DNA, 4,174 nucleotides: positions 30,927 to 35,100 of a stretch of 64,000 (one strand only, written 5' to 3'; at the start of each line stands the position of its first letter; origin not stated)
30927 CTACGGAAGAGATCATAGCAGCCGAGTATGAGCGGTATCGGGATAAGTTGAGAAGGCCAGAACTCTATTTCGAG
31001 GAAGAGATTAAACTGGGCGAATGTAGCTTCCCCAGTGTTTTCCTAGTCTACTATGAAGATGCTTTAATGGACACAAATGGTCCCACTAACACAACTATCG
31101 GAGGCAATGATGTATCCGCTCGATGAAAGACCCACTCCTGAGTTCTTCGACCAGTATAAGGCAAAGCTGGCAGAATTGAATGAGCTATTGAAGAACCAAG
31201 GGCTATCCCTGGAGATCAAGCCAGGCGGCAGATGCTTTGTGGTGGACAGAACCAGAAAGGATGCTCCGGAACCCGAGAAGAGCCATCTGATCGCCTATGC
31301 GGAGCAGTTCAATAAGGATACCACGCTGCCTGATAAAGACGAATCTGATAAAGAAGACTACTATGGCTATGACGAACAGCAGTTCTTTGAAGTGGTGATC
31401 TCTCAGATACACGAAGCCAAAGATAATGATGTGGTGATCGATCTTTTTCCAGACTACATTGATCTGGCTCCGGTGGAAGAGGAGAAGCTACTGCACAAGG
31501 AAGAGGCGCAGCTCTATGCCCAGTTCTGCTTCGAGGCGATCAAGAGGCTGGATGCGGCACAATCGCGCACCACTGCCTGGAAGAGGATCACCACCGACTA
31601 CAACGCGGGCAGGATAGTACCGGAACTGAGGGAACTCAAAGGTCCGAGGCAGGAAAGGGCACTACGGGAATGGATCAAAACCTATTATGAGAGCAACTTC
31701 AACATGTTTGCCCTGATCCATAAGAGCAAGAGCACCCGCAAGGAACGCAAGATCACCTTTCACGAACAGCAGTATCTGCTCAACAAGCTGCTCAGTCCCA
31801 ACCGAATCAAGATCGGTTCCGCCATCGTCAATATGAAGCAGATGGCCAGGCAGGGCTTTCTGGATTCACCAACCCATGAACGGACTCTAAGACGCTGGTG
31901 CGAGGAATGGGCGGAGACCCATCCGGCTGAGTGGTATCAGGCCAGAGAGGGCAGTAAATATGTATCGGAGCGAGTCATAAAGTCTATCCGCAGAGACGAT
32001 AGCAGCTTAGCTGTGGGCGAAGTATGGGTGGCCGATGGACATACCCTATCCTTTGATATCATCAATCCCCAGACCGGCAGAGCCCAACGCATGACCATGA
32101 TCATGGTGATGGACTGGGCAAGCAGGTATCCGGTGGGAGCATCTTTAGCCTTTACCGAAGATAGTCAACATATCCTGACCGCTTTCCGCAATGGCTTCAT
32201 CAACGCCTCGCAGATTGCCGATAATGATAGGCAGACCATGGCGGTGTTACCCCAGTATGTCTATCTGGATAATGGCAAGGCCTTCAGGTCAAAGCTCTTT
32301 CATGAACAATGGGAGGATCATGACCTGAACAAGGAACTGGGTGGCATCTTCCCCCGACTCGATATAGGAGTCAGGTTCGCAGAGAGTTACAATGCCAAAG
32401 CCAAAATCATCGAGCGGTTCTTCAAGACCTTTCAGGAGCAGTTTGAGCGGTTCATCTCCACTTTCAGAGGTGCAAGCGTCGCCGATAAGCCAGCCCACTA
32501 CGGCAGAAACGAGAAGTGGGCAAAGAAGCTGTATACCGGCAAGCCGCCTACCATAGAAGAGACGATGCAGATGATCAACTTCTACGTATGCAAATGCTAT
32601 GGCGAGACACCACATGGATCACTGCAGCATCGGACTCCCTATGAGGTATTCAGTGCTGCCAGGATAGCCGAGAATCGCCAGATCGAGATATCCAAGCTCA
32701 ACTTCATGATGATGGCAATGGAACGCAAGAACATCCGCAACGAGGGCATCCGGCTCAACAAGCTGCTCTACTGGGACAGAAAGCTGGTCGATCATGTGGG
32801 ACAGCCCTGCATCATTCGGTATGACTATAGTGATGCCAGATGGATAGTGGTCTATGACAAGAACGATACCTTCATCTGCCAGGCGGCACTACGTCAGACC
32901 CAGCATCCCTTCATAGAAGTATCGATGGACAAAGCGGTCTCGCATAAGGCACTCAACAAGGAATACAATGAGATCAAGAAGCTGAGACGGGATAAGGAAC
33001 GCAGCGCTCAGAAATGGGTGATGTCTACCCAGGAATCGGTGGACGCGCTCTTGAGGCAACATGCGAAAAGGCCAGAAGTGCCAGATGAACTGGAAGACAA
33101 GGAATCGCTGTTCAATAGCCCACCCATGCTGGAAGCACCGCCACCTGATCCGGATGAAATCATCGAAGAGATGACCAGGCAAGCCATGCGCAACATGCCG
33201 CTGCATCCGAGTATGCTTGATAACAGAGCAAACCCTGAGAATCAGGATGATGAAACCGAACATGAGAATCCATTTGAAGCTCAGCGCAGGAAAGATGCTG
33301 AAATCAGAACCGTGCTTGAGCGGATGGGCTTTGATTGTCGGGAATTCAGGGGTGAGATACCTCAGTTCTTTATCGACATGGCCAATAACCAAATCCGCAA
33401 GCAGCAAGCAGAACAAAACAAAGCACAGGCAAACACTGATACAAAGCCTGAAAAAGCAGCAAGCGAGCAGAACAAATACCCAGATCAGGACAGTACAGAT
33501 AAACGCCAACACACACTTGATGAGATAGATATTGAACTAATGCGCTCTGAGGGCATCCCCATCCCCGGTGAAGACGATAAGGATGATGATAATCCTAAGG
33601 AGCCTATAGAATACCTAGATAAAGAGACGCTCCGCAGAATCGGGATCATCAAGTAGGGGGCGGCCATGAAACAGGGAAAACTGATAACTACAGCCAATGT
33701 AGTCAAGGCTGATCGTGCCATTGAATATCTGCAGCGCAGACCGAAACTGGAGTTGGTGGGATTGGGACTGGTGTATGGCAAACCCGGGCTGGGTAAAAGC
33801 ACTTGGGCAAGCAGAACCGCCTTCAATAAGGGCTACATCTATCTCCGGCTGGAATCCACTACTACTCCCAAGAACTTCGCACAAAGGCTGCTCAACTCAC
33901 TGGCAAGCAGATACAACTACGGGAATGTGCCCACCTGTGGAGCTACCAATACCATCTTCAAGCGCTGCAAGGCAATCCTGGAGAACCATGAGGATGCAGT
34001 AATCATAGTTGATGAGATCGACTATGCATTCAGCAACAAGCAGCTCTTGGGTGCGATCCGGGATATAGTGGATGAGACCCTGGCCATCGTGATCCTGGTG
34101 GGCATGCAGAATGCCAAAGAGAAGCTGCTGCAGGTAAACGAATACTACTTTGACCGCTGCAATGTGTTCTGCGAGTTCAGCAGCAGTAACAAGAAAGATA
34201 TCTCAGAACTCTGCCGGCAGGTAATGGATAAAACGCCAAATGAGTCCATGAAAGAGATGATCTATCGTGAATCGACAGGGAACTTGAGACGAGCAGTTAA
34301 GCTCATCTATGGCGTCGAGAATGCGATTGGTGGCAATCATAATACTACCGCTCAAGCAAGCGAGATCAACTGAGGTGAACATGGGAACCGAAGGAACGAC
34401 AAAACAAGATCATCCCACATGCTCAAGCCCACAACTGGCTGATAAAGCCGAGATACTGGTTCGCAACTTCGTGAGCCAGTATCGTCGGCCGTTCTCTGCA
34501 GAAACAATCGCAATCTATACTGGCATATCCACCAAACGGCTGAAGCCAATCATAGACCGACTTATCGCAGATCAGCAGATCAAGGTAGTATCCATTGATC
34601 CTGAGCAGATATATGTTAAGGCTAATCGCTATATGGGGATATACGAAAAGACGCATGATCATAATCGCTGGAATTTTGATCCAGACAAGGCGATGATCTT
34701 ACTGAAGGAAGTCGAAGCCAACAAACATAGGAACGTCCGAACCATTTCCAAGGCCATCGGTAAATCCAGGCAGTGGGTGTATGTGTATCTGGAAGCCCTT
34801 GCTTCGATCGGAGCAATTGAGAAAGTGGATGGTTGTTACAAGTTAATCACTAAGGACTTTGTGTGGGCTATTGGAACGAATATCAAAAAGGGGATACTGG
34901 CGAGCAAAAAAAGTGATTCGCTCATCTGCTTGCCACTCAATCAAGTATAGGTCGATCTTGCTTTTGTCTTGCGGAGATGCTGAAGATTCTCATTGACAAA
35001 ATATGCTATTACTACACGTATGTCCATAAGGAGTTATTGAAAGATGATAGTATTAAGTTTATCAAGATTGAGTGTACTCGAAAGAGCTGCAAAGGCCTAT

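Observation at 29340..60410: Mu-type transposon without phage genes, delimited by TIRs and a CCGTT duplication, acting as a defence-gene carrier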

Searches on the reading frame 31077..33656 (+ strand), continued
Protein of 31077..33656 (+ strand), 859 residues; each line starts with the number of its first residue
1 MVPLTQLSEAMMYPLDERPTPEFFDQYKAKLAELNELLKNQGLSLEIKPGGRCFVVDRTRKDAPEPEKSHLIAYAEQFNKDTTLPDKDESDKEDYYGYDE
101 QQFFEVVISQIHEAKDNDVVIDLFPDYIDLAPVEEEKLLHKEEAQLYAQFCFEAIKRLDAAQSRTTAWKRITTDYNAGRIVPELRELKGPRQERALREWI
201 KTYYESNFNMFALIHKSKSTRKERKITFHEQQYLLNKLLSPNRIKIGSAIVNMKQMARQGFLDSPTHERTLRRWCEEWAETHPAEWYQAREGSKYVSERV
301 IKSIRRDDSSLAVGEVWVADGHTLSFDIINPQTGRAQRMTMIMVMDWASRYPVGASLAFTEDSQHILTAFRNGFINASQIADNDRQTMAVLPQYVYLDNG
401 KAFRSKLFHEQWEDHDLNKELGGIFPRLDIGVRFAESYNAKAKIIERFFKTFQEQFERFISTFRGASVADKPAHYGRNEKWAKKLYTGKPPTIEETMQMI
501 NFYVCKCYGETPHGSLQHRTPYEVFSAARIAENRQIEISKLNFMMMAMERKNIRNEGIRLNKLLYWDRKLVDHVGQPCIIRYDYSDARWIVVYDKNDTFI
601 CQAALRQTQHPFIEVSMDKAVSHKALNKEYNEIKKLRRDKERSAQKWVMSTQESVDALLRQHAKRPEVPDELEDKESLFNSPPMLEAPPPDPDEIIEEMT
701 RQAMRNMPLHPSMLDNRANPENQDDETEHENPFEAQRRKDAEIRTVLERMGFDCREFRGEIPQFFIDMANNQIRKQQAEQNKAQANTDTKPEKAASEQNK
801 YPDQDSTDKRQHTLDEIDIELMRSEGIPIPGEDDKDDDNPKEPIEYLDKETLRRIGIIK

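Call 85: find_encoding_contigs(protein=P0114, flank=10000, max_places=2)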
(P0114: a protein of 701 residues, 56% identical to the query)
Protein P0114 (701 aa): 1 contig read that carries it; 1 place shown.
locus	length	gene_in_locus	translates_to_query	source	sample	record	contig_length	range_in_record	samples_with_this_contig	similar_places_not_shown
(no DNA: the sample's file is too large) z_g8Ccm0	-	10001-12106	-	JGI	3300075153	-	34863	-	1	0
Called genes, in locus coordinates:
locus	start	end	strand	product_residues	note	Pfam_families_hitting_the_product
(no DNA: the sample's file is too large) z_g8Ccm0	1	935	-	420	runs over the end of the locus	?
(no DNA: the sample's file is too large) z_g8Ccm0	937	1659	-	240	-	PF01061:ABC2_membrane (weak), PF12679:ABC2_membrane_2, PF13346:ABC2_membrane_5 (faint), PF12698:ABC2_membrane_3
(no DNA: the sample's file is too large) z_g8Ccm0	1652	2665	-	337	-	PF00005:ABC_tran, PF13304:AAA_21 (weak)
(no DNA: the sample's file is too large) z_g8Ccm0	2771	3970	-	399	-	PF25997:BSH_YhbJ (weak), PF25917:BSH_RND, PF25885:HH_EMRA (weak), PF25954:Beta-barrel_RND_2, PF25990:Beta-barrel_YknX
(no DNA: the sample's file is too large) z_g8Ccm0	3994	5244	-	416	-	PF02321:OEP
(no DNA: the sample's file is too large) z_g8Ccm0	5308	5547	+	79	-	-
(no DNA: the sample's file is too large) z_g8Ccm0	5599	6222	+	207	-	-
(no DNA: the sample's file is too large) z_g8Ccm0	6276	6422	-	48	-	-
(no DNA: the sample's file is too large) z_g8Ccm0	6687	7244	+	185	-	PF13505:OMP_b-brl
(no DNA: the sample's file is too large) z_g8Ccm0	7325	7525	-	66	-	-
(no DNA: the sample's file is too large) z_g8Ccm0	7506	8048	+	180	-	-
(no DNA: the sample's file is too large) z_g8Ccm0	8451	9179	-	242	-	PF12844:HTH_19 (weak), PF00717:Peptidase_S24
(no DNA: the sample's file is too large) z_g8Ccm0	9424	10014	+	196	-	-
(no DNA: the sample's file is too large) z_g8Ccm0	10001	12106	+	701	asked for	PF00665:rve (faint), PF09299:Mu-transpos_C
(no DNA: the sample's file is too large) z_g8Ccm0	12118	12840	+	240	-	PF05621:TniB (faint), PF13401:AAA_22, PF00004:AAA, PF13173:AAA_14 (faint)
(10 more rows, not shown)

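Call 86: find_encoding_contigs(protein=P0109, flank=10000, max_places=2)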
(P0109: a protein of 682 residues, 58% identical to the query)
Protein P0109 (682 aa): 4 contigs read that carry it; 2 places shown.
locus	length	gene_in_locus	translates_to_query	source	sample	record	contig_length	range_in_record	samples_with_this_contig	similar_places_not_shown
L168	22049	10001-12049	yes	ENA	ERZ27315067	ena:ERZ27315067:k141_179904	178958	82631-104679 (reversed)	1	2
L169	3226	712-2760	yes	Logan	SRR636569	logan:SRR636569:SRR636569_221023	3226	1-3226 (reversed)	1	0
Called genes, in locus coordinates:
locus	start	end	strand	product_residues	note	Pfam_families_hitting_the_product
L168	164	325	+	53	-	-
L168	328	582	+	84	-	PF14358:DUF4405 (weak)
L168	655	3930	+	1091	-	PF08696:Dna2 (faint), PF13086:AAA_11, PF00580:UvrD-helicase, PF13245:AAA_19, PF13604:AAA_30, PF13086:AAA_11, PF13087:AAA_12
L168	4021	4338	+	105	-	PF11950:DUF3467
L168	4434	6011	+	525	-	PF21760:SecD_1st, PF22599:SecDF_P1_head, PF02355:SecD_SecF_C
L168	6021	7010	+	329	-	PF02355:SecD_SecF_C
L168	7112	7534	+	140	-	PF02311:AraC_binding, PF07883:Cupin_2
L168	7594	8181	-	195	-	PF05988:DUF899, PF00578:AhpC-TSA, PF08534:Redoxin (weak)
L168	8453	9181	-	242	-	PF12844:HTH_19 (weak), PF00717:Peptidase_S24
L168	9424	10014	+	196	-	-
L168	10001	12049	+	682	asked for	PF00665:rve (faint), PF09299:Mu-transpos_C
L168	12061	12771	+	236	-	PF05621:TniB (faint), PF13401:AAA_22, PF00004:AAA, PF13173:AAA_14 (faint)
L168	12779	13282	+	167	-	PF01978:TrmB (faint)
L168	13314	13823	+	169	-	-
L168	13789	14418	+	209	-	PF11363:DUF3164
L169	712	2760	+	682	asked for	PF00665:rve (faint), PF09299:Mu-transpos_C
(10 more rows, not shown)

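Call 89: find_homologous_proteins(query=L166:20050-21402:+, max_evalue=1e-30)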
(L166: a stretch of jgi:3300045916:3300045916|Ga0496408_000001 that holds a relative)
Query L166:20050-21402:+ (450 aa): 757 proteins with E <= 1e-30 among 5407 candidates; the best 120 are listed.
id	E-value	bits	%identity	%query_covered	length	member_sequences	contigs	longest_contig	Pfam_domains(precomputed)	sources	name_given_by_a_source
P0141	0.0e+0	1026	100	100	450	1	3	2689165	PF01555.25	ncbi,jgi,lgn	jgi:DNA modification methylase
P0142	5.9e-264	894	86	100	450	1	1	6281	PF01555.25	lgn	-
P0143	2.9e-211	720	71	98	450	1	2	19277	PF01555.25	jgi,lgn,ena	-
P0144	6.6e-209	712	71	97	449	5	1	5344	PF01555.25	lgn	-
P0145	9.5e-198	675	68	97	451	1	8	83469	PF01555.25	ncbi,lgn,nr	ncbi:MAG: hypothetical protein PHC50_00125 [Candidatus Cloacimonetes bacterium]|nr:hypothetical prot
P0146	4.5e-185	634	84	73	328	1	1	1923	-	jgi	-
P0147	3.6e-175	601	60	98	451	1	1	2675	PF01555.25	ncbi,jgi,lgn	-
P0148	2.4e-174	598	61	98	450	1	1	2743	PF01555.25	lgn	-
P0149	2.1e-173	595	60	98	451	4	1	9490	PF01555.25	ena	-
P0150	8.2e-173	593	60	98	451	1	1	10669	PF01555.25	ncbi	-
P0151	2.6e-172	592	60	98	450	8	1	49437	PF01555.25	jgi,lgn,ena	-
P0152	5.2e-172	591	61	97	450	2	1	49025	PF01555.25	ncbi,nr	ncbi:MAG: hypothetical protein QME58_04400 [Bacteroidota bacterium]|nr:hypothetical protein [Bactero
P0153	7.1e-172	590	59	98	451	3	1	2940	PF01555.25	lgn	-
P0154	3.0e-171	588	59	98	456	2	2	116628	PF01555.25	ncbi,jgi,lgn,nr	ncbi:MAG: hypothetical protein E3J71_07985 [Candidatus Stahlbacteria bacterium]|nr:MAG: hypothetical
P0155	2.9e-170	585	60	97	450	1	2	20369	PF01555.25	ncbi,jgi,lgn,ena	-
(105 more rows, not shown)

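Call 90: find_encoding_contigs(protein=P0141, flank=10000, max_places=2)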
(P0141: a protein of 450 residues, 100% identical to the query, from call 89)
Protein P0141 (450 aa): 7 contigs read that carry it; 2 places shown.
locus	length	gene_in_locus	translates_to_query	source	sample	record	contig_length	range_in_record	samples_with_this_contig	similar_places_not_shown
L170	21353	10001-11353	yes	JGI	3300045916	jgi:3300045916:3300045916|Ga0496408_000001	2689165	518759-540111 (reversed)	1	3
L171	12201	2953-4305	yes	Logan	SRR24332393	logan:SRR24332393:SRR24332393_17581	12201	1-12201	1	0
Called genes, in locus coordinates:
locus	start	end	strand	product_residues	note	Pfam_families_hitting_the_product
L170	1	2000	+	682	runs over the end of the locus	PF00665:rve (faint), PF09299:Mu-transpos_C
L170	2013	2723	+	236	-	PF05621:TniB (faint), PF13401:AAA_22, PF00004:AAA, PF13173:AAA_14 (weak)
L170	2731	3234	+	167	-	-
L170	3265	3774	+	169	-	-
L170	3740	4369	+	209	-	PF11363:DUF3164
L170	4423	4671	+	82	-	PF12728:HTH_17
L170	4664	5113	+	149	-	-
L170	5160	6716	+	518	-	-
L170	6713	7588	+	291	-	PF04233:Phage_Mu_F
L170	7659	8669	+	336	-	PF04245:NA37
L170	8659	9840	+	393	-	-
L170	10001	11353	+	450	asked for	PF01555:N6_N4_Mtase (faint)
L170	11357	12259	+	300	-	-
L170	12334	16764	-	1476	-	PF18962:Por_Secre_tail (faint), PF13860:FlgD_ig (weak)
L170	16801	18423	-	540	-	PF01839:FG-GAP (weak), PF13517:FG-GAP_3 (weak), PF01839:FG-GAP (weak), PF18962:Por_Secre_tail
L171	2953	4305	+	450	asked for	PF01555:N6_N4_Mtase (faint)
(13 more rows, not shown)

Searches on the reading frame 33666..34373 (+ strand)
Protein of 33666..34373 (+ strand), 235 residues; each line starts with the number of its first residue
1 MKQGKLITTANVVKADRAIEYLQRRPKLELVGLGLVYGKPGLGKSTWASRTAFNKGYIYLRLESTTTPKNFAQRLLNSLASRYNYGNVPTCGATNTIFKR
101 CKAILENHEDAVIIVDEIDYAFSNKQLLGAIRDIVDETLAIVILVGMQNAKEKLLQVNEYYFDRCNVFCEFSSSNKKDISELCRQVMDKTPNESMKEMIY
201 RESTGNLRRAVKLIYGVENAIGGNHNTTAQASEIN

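Call 7: search_protein_families(library=pfam, proteins=[window:33666-34373:+], max_evalue=0.01)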
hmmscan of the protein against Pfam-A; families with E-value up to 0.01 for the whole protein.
window:33666-34373:+ (235 aa): 8 families
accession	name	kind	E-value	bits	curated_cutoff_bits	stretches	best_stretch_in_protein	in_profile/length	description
PF13401.12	AAA_22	-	5.4e-15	56.3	27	1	32-154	6-130/130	AAA domain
PF00004.35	AAA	-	2.4e-05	25.2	21.2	1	35-159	2-119/131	ATPase family associated with various cellular activities (AAA)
PF05621.17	TniB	-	4.3e-05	23.5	22.4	1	57-154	72-169/189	Bacterial TniB protein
PF24883.2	NPHP3_N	-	0.0014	19.3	24.8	0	70-138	85-153/164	Nephrocystin 3, N-terminal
PF13671.12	AAA_33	-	0.0018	19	27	1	35-110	3-72/143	AAA domain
PF01637.24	ATPase_2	-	0.0023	18.2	33.2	1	17-131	6-135/225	ATPase domain predominantly from Archaea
PF05729.18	NACHT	-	0.0052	17.1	26.7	0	35-127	4-99/167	NACHT domain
PF13479.12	AAA_24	-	0.0096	16.2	27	0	35-73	6-41/195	AAA domain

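Call 21: search_protein_families(library=phrogs, proteins=[window:33666-34373:+], max_evalue=0.001)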
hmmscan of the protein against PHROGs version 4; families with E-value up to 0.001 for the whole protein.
window:33666-34373:+ (235 aa): 3 families
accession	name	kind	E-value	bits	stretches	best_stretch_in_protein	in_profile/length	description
phrog_296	-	integration and excision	2.4e-23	83.7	1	31-226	318-507/626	DNA transposition protein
phrog_168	-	DNA, RNA and nucleotide metabolism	1.5e-06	29.2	1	35-210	46-203/314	clamp loader of DNA polymerase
phrog_2872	-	DNA, RNA and nucleotide metabolism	0.00014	22.5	1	35-127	6-92/219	Sak4-like ssDNA annealing protein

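Call 22: search_protein_families(library=ncbifam, proteins=[window:33666-34373:+], max_evalue=0.001)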
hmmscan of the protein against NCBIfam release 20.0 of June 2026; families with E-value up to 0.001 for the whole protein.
window:33666-34373:+ (235 aa): 1 family
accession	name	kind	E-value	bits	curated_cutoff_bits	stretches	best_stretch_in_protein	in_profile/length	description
TIGR02928.1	TIGR02928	subfamily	2.4e-07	29.9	181.3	1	35-134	44-156/366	orc1/cdc6 family replication initiation protein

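Call 54: search_solved_structures(query=window:33666-34373:+, max_evalue=1)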
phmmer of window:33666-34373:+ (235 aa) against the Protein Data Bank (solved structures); distinct sequences matched with E-value up to 1: 6.
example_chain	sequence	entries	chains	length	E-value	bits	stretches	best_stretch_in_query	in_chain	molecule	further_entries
7ufi_1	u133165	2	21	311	0.18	14.5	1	110-229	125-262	VchTnsC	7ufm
7rzy_1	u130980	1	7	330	0.18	14.5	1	111-229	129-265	Tn6677 Vibrio cholerae transposon TnsC (VchTnsC)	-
6vvo_A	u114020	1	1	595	0.31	13.7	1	34-97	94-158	Replication factor C subunit 1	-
6qm7_J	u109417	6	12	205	0.71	12.6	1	24-79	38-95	Proteasome beta3 chain | Proteasome subunit beta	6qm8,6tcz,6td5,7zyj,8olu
1sxj_A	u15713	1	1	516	0.74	12.5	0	34-215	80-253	Activator 1 95 kDa subunit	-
8vxt_A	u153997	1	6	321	0.87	12.3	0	35-72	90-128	Outer mitochondrial transmembrane helix translocase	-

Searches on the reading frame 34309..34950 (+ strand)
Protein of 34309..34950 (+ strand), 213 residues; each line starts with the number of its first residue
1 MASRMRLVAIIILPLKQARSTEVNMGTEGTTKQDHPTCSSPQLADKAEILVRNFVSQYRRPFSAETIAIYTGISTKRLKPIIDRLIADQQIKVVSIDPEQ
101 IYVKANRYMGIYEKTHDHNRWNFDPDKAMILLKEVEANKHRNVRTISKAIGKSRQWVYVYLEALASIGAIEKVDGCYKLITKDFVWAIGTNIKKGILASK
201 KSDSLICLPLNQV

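Call 7: search_protein_families(library=pfam, proteins=[window:34309-34950:+], max_evalue=0.01)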
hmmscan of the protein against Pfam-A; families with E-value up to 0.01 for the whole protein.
window:34309-34950:+ (213 aa): 3 families
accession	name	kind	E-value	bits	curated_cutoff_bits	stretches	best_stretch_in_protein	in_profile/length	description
PF01978.25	TrmB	-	5.1e-05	23.5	25.6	1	138-179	20-61/68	Sugar-specific transcriptional regulator TrmB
PF13551.12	HTH_29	-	0.00073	20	28.1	1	127-168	1-40/64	Winged helix-turn helix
PF08279.18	HTH_11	-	0.0055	17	25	0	132-173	6-49/55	HTH domain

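Call 21: search_protein_families(library=phrogs, proteins=[window:34309-34950:+], max_evalue=0.001)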
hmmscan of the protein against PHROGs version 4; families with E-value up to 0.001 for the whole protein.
window:34309-34950:+ (213 aa): 0 families

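Call 22: search_protein_families(library=ncbifam, proteins=[window:34309-34950:+], max_evalue=0.001)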
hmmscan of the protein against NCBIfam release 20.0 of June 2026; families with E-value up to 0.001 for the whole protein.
window:34309-34950:+ (213 aa): 0 families

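Call 83: search_protein_families(library=padloc, proteins=[window:34381-34950:+], max_evalue=0.001)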
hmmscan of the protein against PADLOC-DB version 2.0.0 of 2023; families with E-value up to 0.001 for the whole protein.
window:34381-34950:+ (189 aa): 2 families
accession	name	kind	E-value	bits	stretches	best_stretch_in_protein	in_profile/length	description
PDLC01434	CasR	-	0.0001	20.2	1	102-150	128-175/191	"CAS-I,CAS-II,CAS-III,CAS-IV,CAS-V,CAS-VI; associated_signaling"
PDLC01268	CasR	-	0.0006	17.8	0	102-150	124-172/179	"CAS-I,CAS-II,CAS-III,CAS-IV,CAS-V,CAS-VI; associated_signaling"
